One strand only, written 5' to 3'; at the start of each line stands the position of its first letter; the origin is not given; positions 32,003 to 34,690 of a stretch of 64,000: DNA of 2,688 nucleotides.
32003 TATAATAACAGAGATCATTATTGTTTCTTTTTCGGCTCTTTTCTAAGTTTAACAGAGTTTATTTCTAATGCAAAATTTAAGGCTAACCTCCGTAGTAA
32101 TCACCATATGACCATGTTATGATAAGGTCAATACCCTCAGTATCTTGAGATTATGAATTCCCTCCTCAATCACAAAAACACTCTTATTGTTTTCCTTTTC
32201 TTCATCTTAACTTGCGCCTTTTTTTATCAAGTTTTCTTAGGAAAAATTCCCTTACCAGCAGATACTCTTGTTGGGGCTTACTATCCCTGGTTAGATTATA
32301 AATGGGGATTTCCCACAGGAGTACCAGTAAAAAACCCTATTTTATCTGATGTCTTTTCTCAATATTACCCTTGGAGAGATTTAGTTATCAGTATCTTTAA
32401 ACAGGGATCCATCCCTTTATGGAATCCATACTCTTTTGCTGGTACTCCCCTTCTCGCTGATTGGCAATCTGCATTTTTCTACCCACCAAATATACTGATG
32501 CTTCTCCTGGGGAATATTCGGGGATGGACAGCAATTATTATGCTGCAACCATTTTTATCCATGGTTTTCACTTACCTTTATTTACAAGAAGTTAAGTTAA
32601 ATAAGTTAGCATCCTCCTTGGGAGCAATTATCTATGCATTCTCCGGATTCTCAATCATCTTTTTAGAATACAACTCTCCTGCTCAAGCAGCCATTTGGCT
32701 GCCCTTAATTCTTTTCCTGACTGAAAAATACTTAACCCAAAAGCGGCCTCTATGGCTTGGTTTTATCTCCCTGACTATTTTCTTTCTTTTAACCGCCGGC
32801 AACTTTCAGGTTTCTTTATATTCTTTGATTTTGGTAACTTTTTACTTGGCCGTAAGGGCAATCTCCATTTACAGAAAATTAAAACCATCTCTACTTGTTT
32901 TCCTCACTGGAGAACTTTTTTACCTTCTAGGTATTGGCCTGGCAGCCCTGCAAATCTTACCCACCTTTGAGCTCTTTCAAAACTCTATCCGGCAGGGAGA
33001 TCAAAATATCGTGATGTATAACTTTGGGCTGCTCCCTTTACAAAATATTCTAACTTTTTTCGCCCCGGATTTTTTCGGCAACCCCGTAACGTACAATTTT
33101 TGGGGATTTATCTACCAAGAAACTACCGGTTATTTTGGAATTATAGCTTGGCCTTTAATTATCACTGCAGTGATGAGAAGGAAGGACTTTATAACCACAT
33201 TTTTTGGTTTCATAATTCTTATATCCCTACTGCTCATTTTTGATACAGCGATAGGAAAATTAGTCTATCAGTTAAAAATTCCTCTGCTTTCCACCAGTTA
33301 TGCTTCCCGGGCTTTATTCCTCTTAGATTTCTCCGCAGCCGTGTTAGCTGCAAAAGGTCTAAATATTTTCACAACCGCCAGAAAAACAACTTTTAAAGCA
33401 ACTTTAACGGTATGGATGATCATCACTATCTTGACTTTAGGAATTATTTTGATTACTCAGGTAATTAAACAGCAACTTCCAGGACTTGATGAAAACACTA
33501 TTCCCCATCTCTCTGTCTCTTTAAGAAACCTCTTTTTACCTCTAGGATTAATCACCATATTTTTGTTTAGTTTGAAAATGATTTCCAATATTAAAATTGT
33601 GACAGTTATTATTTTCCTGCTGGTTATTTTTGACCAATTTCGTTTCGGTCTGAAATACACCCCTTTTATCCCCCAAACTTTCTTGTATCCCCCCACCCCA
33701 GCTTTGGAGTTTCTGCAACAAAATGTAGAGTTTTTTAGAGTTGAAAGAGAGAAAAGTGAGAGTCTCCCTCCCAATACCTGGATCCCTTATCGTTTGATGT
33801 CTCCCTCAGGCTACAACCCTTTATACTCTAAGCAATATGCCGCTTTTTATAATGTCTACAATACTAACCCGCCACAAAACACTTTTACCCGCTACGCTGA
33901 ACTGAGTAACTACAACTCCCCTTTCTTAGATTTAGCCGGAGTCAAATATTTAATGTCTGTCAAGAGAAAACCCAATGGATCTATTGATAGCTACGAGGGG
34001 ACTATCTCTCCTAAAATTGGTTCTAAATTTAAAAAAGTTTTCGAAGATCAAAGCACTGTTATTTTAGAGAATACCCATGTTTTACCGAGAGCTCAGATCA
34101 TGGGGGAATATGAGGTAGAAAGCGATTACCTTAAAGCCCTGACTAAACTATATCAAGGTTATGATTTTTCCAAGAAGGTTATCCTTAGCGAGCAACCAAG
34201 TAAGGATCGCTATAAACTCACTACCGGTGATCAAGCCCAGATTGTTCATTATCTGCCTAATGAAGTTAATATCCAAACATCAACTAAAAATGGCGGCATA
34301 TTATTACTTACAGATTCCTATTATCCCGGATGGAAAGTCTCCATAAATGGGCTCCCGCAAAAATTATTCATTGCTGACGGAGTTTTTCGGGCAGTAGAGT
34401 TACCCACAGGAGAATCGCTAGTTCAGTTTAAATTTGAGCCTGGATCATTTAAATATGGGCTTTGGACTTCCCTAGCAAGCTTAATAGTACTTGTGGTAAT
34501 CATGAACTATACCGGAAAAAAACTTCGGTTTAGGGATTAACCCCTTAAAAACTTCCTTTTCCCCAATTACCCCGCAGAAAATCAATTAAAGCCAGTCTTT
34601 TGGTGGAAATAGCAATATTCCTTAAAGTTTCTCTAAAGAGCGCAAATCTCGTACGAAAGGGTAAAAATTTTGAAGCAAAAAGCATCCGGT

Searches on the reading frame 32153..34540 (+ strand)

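Call 15: search_protein_families(library=pfam, proteins=[window:32153-34540:+], max_evalue=0.001)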
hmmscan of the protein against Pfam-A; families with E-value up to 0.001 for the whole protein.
window:32153-34540:+ (795 aa): 1 family
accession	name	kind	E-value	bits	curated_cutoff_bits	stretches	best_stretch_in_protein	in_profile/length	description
PF09586.16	YfhO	-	1e-28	100.6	28.5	2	63-647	27-591/835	Bacterial membrane protein YfhO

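Call 19: search_protein_families(library=ncbifam, proteins=[window:32153-34540:+], max_evalue=0.01)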
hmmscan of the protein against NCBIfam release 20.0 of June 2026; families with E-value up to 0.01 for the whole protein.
window:32153-34540:+ (795 aa): 1 family
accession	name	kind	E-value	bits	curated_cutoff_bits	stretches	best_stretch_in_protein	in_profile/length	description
NF047590.1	GlcsyltransPgfM2Strep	equivalog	1.2e-08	33.7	1500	2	717-786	809-879/884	glycosyltransferase PgfM2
